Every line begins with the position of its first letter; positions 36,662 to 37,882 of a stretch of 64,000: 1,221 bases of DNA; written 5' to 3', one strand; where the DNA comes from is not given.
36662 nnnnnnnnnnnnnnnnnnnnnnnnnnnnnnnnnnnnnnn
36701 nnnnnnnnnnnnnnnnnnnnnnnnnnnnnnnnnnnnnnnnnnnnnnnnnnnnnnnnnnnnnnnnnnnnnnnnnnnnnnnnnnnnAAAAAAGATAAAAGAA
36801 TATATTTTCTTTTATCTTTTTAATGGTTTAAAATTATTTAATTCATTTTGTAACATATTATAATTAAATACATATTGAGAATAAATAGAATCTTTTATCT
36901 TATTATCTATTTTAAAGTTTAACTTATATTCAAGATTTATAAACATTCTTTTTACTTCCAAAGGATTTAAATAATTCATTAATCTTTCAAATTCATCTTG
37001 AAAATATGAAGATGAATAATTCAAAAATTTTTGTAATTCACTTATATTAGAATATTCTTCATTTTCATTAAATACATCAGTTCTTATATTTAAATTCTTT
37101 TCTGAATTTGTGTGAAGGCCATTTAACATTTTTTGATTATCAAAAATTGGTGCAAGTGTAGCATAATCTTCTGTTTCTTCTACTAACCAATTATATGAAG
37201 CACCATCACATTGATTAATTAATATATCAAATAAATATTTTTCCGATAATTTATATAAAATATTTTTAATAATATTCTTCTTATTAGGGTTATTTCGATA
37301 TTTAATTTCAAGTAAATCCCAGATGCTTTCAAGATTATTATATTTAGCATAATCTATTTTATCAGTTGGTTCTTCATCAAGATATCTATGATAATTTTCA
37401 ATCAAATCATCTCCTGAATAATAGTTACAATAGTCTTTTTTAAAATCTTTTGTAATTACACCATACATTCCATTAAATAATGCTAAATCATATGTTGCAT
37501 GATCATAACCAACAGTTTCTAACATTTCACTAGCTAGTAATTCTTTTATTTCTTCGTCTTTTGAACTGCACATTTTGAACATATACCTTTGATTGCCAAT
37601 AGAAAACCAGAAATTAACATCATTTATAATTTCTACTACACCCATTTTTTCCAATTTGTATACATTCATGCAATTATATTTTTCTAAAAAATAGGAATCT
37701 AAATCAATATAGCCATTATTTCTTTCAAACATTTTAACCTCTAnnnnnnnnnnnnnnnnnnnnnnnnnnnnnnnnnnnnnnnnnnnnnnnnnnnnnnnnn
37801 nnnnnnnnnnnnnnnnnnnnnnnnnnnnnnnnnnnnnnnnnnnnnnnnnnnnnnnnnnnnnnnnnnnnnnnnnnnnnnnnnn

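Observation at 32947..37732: Two paralogous short HipA-like kinase-fold proteins sit in housekeeping neighbourhoods without HipB or HipS partners, and one has a degenerate catalytic loop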

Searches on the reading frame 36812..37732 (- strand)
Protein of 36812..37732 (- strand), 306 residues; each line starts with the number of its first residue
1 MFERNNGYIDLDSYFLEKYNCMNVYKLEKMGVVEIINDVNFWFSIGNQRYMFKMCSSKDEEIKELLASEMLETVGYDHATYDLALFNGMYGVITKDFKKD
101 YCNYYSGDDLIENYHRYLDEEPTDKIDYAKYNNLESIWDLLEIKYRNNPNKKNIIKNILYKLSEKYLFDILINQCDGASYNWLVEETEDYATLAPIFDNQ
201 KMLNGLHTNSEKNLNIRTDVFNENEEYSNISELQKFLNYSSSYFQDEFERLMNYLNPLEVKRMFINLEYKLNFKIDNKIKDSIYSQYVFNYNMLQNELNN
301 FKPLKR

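Call 3: search_protein_families(library=pfam, proteins=[window:36812-37732:-], max_evalue=10)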
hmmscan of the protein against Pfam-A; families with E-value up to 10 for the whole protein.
window:36812-37732:- (306 aa): 1 family
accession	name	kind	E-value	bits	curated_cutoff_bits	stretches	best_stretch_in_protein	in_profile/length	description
PF07804.18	HipA_C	-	0.0096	16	30.5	1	47-216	20-174/213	HipA-like C-terminal domain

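Call 6: search_protein_families(library=ncbifam, proteins=[window:36812-37732:-], max_evalue=10)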
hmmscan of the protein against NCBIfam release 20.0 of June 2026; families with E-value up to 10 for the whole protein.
window:36812-37732:- (306 aa): 0 families

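Call 10: find_homologous_proteins(query=window:36812-37732:-, max_evalue=0.001)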
Query window:36812-37732:- (306 aa): 9 proteins with E <= 0.001 among 1217 candidates.
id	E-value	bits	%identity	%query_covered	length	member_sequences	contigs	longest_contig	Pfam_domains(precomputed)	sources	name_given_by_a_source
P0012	1.4e-198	676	100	100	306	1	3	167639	-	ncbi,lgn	-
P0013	1.3e-96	342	58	99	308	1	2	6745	-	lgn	-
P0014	9.9e-86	306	52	100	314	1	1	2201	-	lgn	-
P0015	6.5e-80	287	58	80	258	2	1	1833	-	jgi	jgi:hypothetical protein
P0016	6.0e-78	280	48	99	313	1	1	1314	-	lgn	-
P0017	1.9e-73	265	46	99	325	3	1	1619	-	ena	-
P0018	3.8e-72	261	49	96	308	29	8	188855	-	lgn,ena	-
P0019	1.6e-61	226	42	95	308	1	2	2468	PF07804.19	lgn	-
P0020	4.5e-30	123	34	99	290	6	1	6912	-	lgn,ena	-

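Call 11: search_protein_families(library=padloc, proteins=[window:36812-37732:-], max_evalue=10)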
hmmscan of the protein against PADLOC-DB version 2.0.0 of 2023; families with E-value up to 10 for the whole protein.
window:36812-37732:- (306 aa): 9 families
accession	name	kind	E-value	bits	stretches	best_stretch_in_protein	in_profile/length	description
PDLC04344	PDC-M03A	-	1.8e-19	68.3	1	37-218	23-207/305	-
PDLC04340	PDC-M03A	-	4e-14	50.8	1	47-247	32-213/280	-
PDLC04342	PDC-M03A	-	8e-12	43.3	1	39-204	24-195/299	-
PDLC04345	PDC-M03A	-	4.1e-10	37.4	1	40-240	23-230/302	-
PDLC04343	PDC-M03A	-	4.5e-08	30.5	1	40-200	96-256/370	-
PDLC04339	PDC-M03A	-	7.2e-06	23.5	1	52-210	37-185/293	-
PDLC04338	PDC-M03A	-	8.4e-06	23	1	53-212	149-310/428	-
PDLC04341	PDC-M03A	-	0.00029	18.4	1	40-111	24-94/294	-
PDLC04337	PDC-M03A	-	0.0038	14.8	1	80-203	3-133/250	-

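Call 12: search_protein_families(library=phrogs, proteins=[window:36812-37732:-], max_evalue=10)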
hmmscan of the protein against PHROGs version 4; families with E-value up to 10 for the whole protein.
window:36812-37732:- (306 aa): 2 families
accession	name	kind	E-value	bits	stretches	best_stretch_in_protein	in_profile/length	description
phrog_8728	-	unknown function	9.7e-09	35.7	1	40-218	23-211/307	-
phrog_10725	-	unknown function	0.036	15.4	1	33-78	6-51/110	-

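Call 34: find_encoding_contigs(protein=P0018, flank=8000, max_places=3)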
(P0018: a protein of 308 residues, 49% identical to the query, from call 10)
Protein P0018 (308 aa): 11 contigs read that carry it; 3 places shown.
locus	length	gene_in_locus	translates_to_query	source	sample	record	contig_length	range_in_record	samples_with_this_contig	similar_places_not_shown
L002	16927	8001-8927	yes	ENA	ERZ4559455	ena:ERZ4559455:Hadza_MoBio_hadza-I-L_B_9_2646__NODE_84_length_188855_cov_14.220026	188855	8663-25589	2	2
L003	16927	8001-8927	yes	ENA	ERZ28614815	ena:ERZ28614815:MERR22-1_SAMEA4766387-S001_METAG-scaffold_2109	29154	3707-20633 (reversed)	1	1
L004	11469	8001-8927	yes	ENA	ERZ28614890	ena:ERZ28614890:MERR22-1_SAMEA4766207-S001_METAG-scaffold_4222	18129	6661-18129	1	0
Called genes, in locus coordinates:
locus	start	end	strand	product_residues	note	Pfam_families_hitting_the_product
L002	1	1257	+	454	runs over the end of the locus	PF00437:T2SSE, PF27713:UCP018868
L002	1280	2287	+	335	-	PF00482:T2SSF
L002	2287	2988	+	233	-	PF00482:T2SSF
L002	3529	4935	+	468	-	PF00919:UPF0004, PF04055:Radical_SAM, PF01938:TRAM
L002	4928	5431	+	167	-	PF21448:DNMK (faint)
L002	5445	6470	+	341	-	PF02547:Queuosine_synth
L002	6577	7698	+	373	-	PF01702:TGT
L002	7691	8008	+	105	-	-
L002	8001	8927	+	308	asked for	-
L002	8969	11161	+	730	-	PF23139:OB_YrrC, PF14490:HHH_RecD2, PF13086:AAA_11 (weak), PF13245:AAA_19, PF13604:AAA_30, PF20720:nSTAND3 (weak), PF18335:SH3_13, PF13538:UvrD_C_2, +1 more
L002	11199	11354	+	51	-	-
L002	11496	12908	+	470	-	PF12810:ALK_LTK_GRD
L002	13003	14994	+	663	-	PF12389:Peptidase_M73 (faint)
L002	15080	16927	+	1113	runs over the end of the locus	PF01855:POR_N, PF17147:PFOR_II, PF01558:POR, PF10371:EKR, PF00037:Fer4 (weak), PF12837:Fer4_6 (weak), PF12838:Fer4_7, PF02775:TPP_enzyme_C, +6 more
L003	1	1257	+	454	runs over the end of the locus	PF00437:T2SSE, PF27713:UCP018868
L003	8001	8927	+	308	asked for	-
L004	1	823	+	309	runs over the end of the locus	PF00437:T2SSE, PF27713:UCP018868 (weak)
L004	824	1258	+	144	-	PF00437:T2SSE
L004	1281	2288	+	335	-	PF00482:T2SSF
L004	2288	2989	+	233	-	PF00482:T2SSF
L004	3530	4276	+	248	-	-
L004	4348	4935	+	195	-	PF04055:Radical_SAM, PF01938:TRAM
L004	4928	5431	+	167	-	PF21448:DNMK (faint)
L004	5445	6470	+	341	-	PF02547:Queuosine_synth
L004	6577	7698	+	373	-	PF01702:TGT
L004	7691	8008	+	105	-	-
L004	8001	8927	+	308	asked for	-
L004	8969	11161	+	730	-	PF23139:OB_YrrC, PF14490:HHH_RecD2, PF13086:AAA_11 (weak), PF13245:AAA_19, PF13604:AAA_30, PF20720:nSTAND3 (weak), PF18335:SH3_13, PF13538:UvrD_C_2, +1 more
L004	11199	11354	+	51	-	-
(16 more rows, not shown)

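Call 38: predict_structure(alignment_id=A3)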
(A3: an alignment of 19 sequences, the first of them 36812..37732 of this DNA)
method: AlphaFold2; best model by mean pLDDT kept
length: 306 residues; sequences in the alignment: 19
mean_pLDDT: 91.9   pTM: 0.90
mean pLDDT of the five models: 91.9, 91.4, 90.9, 89.4, 88.6
residues with pLDDT >= 90: 240; 70-90: 54; 50-70: 11; < 50: 1
segments of 3 or more residues with pLDDT < 50: none
pLDDT, mean of each block of 10 residues (from residue 1): 87 95 95 93 95 95 97 97 95 96 96 88 79 94 95 96 96 90 93 94 78 82 78 91 95 98 97 96 97 94 69
secondary structure, 60 per line:
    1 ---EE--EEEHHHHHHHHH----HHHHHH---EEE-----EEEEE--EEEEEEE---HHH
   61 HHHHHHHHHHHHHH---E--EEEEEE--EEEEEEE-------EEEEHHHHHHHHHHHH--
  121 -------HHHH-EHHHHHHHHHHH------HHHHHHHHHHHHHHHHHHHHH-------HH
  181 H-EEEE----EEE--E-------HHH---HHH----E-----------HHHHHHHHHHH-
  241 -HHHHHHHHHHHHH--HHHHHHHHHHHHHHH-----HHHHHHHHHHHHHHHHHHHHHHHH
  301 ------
elements in order: E8-10 H11-19 H24-29 E33-35 E41-45 E48-54 H58-74 E81-86 E89-95 E103-106 H107-118 H128-131 H134-144 H151-171 E183-186 E191-193 H229-239 H242-254 H257-271 H277-300

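Call 44: fold_search(model_id=the predicted structure, library=pdb)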
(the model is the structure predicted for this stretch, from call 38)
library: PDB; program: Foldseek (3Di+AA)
matches with E <= 10: 1497; with E <= 0.001: 89
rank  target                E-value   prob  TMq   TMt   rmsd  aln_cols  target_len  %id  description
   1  3akj_A                9.0e-10  1.00  0.56  0.62   5.7       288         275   13  Crystal structure of A Helicobacter pylori proinflammatory kinase CtkA (released 2010-12-01)
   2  3akk_C                1.9e-09  1.00  0.52  0.55   7.6       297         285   13  Crystal structure of A Helicobacter pylori proinflammatory kinase CtkA (released 2010-12-01)
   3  3akk_D                2.4e-09  1.00  0.55  0.57   6.1       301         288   13  Crystal structure of A Helicobacter pylori proinflammatory kinase CtkA (released 2010-12-01)
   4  3akl_A                2.6e-09  1.00  0.51  0.55   7.9       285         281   14  Crystal structure of A Helicobacter pylori proinflammatory kinase CtkA (released 2010-12-01)
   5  3akk_B                4.9e-09  1.00  0.49  0.52   8.3       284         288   15  Crystal structure of A Helicobacter pylori proinflammatory kinase CtkA (released 2010-12-01)
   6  3akk_A                7.3e-09  1.00  0.52  0.54   7.2       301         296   14  Crystal structure of A Helicobacter pylori proinflammatory kinase CtkA (released 2010-12-01)
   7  3akl_C                4.4e-08  1.00  0.57  0.62   5.3       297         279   13  Crystal structure of A Helicobacter pylori proinflammatory kinase CtkA (released 2010-12-01)
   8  4pu4_B                1.4e-07  1.00  0.58  0.44   7.5       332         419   11  Shewanella oneidensis MR-1 Toxin Antitoxin System HipA, HipB and its operator DNA complex (space group P21) (released 2014-08-06)
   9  4pu5                  2.4e-07  1.00  0.57  0.42   6.2       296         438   12  Shewanella oneidensis Toxin Antitoxin System Toxin Protein HipA Bound with AMPPNP and Mg (released 2014-08-06)
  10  2wiu_A                3.0e-07  1.00  0.46  0.36  10.0       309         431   10  Mercury-modified bacterial persistence regulator hipBA (released 2009-07-28)
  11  4pu4_A                3.2e-07  1.00  0.53  0.41   8.5       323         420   11  Shewanella oneidensis MR-1 Toxin Antitoxin System HipA, HipB and its operator DNA complex (space group P21) (released 2014-08-06)
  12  4pu3_A                4.0e-07  1.00  0.51  0.38   8.5       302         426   12  Shewanella oneidensis MR-1 Toxin Antitoxin System HipA, HipB and its operator DNA complex (space group P212121) (released 2014-08-06)
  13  3tpv                  4.7e-07  1.00  0.48  0.38   7.7       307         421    9  Structure of pHipA bound to ADP (released 2012-10-03)
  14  3dnv_A                7.7e-07  1.00  0.51  0.40   6.4       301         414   11  MDT Protein (released 2009-01-27)
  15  3dnt_A                9.1e-07  1.00  0.51  0.40   6.4       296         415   10  structures of MDT proteins (released 2009-01-27)
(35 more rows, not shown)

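Call 48: search_dna_similar(query=window:36812-37732:-, collection=phages, mode=protein, max_evalue=0.001, max_rows=25)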
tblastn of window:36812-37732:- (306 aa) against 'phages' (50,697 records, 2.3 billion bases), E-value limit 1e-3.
Records with a match: 4; places in all: 4; records where one place covers at least 80% of the query: 0.
Best place of each record, by identity: <60% 4.
By first word of the organism name: Vibrio 4.
By host as written in the record: Vibrio cyclitrophicus 10N.222.46.E12 1; Vibrio cyclitrophicus 10N.222.46.F12 1; Vibrio cyclitrophicus 10N.286.45.B12 1; Vibrio cyclitrophicus 10N.286.55.A12 1.
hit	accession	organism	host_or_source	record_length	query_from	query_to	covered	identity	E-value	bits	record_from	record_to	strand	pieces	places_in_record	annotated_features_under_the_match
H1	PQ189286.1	Vibrio phage 10N.222.46.E12_PE001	Vibrio cyclitrophicus 10N.222.46.E12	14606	7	204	65%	25.7%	9e-7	56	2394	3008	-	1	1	hypothetical protein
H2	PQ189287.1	Vibrio phage 10N.222.46.F12_PE001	Vibrio cyclitrophicus 10N.222.46.F12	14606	7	204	65%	25.7%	9e-7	56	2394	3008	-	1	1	hypothetical protein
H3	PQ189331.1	Vibrio phage 10N.286.45.B12_PE002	Vibrio cyclitrophicus 10N.286.45.B12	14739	7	204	65%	25.7%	9e-7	56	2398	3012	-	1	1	hypothetical protein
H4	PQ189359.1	Vibrio phage 10N.286.55.A12_PE001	Vibrio cyclitrophicus 10N.286.55.A12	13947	7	204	65%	24.8%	4e-6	54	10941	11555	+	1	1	hypothetical protein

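Call 58: search_protein_families(library=padloc, alignment_id=A4, max_evalue=0.001)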
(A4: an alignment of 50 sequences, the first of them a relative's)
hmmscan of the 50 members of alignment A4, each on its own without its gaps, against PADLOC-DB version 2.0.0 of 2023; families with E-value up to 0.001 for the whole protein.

A. member 1, P0012 (306 aa): 8 families
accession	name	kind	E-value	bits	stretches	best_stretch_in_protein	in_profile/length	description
PDLC04344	PDC-M03A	-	1.8e-19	68.3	1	37-218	23-207/305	-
PDLC04340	PDC-M03A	-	4e-14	50.8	1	47-247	32-213/280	-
PDLC04342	PDC-M03A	-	8e-12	43.3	1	39-204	24-195/299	-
PDLC04345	PDC-M03A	-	4.1e-10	37.4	1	40-240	23-230/302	-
PDLC04343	PDC-M03A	-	4.5e-08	30.5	1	40-200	96-256/370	-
PDLC04339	PDC-M03A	-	7.2e-06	23.5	1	52-210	37-185/293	-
PDLC04338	PDC-M03A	-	8.4e-06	23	1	53-212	149-310/428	-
PDLC04341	PDC-M03A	-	0.00029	18.4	1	40-111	24-94/294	-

B. families by the number of members that match (of 50 scanned): 10 families
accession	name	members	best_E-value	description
PDLC04340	PDC-M03A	50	1.3e-23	-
PDLC04344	PDC-M03A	48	6.2e-23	-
PDLC04342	PDC-M03A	48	8.3e-18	-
PDLC04339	PDC-M03A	44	9.4e-17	-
PDLC04345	PDC-M03A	41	1.5e-15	-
PDLC04338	PDC-M03A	26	1e-13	-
PDLC04341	PDC-M03A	24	3.7e-11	-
PDLC04343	PDC-M03A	19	3.2e-10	-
PDLC04337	PDC-M03A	6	1e-06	-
PDLC04766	PDC-M66A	5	7.4e-06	-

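Call 59: search_protein_families(library=pfam, alignment_id=A4, max_evalue=0.01)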
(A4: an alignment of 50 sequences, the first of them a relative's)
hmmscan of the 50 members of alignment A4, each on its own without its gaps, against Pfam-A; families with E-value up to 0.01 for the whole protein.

A. member 1, P0012 (306 aa): 1 family
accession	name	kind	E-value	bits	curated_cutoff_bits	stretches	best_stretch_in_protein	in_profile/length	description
PF07804.18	HipA_C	-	0.0096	16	30.5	0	47-216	20-174/213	HipA-like C-terminal domain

B. families by the number of members that match (of 50 scanned): 7 families
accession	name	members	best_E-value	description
PF07804.18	HipA_C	29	7.7e-09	HipA-like C-terminal domain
PF00454.33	PI3_PI4_kinase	2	0.0001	Phosphatidylinositol 3- and 4-kinase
PF20613.4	HipA_2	1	5.3e-05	HipA-like kinase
PF08757.17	CotH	1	0.00081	CotH kinase protein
PF03564.21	DUF1759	1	0.0029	Protein of unknown function (DUF1759)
PF06702.18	Fam20C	1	0.0033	Golgi casein kinase, C-terminal, Fam20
PF20403.5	DUF6693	1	0.0044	Family of unknown function (DUF6693)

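Call 69: fold_search(model_id=the predicted structure, library=viral)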
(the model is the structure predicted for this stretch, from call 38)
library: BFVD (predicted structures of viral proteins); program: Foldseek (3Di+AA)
matches with E <= 10: 631; with E <= 0.001: 14
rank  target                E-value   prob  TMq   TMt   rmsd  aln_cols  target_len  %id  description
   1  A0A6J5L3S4            2.8e-06  1.00  0.45  0.29   8.0       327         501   12  Nudix_Hydrolase domain containing protein [uncultured Caudovirales phage]
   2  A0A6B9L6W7            3.5e-06  1.00  0.46  0.13   8.4       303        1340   10  ADP-ribosyltransferase [Mycobacterium phage Onyinye]
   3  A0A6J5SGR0            4.7e-05  1.00  0.36  0.13  12.4       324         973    9  Uncharacterized protein [uncultured Caudovirales phage]
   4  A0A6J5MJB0            6.5e-05  1.00  0.39  0.22   9.4       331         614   13  Phosphatidylinositol 3-/4-kinase, catalytic domain containing protein [uncultured Caudovirales phage]
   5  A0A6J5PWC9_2          1.1e-04  1.00  0.40  0.12   9.9       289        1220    9  ADP ribosyltransferase [uncultured Caudovirales phage]
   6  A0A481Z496            1.1e-04  1.00  0.33  0.41   8.9       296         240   10  Uncharacterized protein [Pithovirus LCPAC101]
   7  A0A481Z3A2            1.4e-04  1.00  0.35  0.42  10.3       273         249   11  Uncharacterized protein [Pithovirus LCPAC103]
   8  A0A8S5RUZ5            1.5e-04  1.00  0.35  0.15  10.9       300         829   13  (no name in the UniProt tables at hand)
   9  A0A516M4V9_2          3.8e-04  1.00  0.38  0.13  10.4       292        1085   10  (no name in the UniProt tables at hand)
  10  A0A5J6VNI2            5.2e-04  0.99  0.34  0.18  12.2       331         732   11  Uncharacterized protein [Megaviridae environmental sample]
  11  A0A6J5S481            6.2e-04  1.00  0.38  0.12   9.2       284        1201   11  Phage portal protein, HK97 [uncultured Caudovirales phage]
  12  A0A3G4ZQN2            9.1e-04  0.93  0.29  0.26  14.9       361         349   11  Uncharacterized protein [Barrevirus sp.]
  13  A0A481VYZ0            9.6e-04  1.00  0.47  0.19   9.0       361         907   12  (no name in the UniProt tables at hand)
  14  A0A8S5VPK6            9.6e-04  1.00  0.46  0.24   9.2       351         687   10  (no name in the UniProt tables at hand)
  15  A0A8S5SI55            1.0e-03  0.97  0.35  0.18  10.8       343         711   13  CotH kinase protein [Siphoviridae sp. ctHAs12]
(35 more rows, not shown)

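Call 82: find_homologous_proteins(query=A4, max_evalue=0.00001)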
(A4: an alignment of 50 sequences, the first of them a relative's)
Query A4 (50 sequences) (306 aa, profile of the alignment): 8 proteins with E <= 0.00001 among 8000 candidates.
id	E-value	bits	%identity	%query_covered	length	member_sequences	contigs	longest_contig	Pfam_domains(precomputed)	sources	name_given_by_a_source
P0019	5.4e-86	307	42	95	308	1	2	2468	PF07804.19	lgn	-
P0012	3.4e-83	297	100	100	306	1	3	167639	-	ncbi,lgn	-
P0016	9.8e-76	273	48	99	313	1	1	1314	-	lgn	-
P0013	5.5e-75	270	58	99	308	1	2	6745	-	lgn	-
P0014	1.0e-73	266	52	100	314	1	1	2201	-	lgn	-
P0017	1.1e-73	266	46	99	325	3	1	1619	-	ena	-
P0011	1.3e-56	210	22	44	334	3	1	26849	PF07804.19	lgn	-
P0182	1.4e-15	75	24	57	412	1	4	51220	-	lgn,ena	-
